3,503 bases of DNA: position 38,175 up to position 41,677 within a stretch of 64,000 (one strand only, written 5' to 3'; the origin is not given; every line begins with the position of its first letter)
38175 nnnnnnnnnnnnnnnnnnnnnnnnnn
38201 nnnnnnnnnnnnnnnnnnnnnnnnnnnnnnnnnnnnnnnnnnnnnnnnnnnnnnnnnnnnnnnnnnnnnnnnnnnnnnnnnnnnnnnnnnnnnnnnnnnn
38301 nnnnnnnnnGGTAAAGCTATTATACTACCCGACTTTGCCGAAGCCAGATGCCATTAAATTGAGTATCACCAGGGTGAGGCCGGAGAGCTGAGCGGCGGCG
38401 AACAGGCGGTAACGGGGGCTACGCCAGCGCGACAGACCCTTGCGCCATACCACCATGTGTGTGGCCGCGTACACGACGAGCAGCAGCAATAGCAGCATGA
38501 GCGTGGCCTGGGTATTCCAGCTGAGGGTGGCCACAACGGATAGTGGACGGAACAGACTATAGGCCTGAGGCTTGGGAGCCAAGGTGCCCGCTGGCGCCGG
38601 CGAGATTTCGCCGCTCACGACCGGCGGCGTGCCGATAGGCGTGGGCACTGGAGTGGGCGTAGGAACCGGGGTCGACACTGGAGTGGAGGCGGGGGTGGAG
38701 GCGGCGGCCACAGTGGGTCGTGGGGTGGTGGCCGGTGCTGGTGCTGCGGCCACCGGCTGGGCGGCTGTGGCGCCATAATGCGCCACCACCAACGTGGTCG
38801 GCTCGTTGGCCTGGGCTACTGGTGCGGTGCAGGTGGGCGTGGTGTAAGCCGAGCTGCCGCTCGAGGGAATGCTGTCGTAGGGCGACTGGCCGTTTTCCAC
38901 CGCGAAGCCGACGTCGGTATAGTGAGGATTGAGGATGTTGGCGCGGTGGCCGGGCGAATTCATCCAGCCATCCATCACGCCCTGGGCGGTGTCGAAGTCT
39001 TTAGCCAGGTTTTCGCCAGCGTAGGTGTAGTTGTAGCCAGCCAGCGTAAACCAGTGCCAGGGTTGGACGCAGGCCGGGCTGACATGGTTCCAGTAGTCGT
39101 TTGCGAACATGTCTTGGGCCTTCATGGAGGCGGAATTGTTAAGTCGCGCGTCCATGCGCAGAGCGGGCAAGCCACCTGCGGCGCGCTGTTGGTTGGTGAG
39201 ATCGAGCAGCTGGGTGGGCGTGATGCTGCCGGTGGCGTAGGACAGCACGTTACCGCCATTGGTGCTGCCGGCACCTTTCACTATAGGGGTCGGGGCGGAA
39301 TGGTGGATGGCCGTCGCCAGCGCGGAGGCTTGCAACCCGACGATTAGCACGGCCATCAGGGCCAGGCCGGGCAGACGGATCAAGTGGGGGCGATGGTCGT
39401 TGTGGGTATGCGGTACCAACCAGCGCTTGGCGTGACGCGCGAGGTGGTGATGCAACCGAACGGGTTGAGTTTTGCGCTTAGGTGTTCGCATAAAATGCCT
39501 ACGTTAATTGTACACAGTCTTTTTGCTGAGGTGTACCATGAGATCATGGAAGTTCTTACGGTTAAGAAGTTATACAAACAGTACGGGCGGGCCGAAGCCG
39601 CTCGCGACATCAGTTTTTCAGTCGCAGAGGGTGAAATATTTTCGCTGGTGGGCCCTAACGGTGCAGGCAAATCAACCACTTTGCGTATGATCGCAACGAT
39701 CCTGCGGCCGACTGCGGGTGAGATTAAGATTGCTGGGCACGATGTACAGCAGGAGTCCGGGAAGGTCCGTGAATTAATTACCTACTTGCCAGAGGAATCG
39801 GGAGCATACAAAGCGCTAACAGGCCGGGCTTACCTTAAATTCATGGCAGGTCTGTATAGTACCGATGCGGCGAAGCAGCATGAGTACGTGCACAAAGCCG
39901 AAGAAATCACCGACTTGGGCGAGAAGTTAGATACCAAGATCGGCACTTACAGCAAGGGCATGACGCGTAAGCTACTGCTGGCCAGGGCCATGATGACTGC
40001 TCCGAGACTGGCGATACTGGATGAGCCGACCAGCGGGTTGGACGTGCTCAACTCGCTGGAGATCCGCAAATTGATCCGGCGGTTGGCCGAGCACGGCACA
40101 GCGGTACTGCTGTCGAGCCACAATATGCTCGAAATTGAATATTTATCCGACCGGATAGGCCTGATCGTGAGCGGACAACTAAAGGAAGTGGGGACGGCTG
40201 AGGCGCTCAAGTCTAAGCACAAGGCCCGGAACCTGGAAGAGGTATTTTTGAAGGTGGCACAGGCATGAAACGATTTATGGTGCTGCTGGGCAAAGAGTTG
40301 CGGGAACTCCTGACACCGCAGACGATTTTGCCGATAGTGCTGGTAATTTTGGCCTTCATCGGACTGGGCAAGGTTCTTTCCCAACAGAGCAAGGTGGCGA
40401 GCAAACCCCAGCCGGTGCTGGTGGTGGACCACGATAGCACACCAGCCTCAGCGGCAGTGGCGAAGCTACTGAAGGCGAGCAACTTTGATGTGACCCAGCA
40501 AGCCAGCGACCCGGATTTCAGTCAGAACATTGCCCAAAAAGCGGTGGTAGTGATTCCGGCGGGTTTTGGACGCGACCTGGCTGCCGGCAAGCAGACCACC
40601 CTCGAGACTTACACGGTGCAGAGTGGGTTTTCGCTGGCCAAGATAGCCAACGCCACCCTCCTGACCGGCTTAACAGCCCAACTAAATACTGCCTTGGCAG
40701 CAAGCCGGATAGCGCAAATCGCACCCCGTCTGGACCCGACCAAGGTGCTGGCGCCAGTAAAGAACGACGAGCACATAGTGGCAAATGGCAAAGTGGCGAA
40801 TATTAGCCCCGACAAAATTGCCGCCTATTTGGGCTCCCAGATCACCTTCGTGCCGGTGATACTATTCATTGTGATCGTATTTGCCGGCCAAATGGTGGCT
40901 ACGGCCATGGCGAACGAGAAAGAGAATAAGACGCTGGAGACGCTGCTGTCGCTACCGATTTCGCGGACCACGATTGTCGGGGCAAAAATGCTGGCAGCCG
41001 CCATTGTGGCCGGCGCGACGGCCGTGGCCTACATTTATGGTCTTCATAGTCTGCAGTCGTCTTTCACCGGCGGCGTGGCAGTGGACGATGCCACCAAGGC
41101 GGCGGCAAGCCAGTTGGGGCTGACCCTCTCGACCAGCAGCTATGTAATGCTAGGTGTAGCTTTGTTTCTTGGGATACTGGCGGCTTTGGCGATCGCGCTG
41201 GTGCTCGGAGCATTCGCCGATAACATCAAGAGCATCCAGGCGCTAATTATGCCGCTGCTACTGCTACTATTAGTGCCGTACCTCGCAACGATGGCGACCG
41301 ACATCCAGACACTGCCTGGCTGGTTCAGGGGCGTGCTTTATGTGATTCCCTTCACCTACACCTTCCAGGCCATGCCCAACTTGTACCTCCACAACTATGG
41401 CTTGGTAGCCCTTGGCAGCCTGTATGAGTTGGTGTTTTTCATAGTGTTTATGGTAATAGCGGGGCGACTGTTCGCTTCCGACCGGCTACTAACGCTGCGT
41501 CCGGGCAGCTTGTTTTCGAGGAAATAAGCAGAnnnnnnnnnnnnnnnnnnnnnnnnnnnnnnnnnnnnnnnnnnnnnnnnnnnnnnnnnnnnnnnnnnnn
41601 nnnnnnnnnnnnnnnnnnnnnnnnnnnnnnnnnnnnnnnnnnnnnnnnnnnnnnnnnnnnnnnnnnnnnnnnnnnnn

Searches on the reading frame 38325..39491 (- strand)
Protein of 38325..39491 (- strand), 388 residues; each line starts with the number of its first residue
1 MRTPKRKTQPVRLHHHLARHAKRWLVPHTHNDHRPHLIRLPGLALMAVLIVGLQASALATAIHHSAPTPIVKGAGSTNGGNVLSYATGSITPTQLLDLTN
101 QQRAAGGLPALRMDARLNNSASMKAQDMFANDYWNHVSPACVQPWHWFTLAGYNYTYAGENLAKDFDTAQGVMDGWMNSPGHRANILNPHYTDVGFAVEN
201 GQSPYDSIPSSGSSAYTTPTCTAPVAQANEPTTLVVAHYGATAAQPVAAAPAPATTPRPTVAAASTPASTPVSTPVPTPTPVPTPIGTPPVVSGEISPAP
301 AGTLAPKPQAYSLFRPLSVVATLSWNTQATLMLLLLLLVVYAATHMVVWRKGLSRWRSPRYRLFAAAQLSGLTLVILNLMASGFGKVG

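Call 9: search_protein_families(library=pfam, proteins=[window:38325-39491:-], max_evalue=0.001)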
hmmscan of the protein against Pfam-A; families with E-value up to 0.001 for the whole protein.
window:38325-39491:- (388 aa): 1 family
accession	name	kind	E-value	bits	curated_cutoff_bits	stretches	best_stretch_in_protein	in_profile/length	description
PF00188.32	CAP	-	2.4e-19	70.8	21.1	1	96-203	1-107/117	Cysteine-rich secretory protein family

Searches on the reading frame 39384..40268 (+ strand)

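Call 9: search_protein_families(library=pfam, proteins=[window:39384-40268:+], max_evalue=0.001)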
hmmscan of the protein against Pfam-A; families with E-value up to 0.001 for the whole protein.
window:39384-40268:+ (294 aa): 4 families
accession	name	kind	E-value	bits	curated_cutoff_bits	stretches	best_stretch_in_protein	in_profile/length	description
PF00005.33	ABC_tran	-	1.4e-30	107.1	25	1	74-217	2-137/137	ABC transporter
PF13304.12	AAA_21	-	3.8e-11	44.1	27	1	184-251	233-303/304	AAA domain, putative AbiEii toxin, Type IV TA system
PF13555.12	AAA_29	-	0.00043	20.4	27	1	76-111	17-50/61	P-loop containing region of AAA domain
PF13514.12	AAA_27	-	0.00094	19.3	22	0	65-107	9-50/206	AAA domain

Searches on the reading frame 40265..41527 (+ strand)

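Call 9: search_protein_families(library=pfam, proteins=[window:40265-41527:+], max_evalue=0.001)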
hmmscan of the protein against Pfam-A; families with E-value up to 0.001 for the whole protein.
window:40265-41527:+ (420 aa): 5 families
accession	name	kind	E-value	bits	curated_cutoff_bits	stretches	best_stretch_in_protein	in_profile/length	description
PF12698.13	ABC2_membrane_3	-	3.1e-39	135.5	31.6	1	20-399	8-345/347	ABC-2 family transporter protein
PF12679.13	ABC2_membrane_2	-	2e-14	54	27.2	1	5-341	1-203/283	ABC-2 family transporter protein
PF01061.29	ABC2_membrane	-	4.4e-09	36.6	26.9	1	196-370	51-206/211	ABC-2 type transporter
PF12730.13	ABC2_membrane_4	-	3.2e-07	30.9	27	1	186-314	45-175/179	ABC-2 family transporter protein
PF13346.12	ABC2_membrane_5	-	1.7e-05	24.9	25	1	189-303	29-141/205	ABC-2 family transporter protein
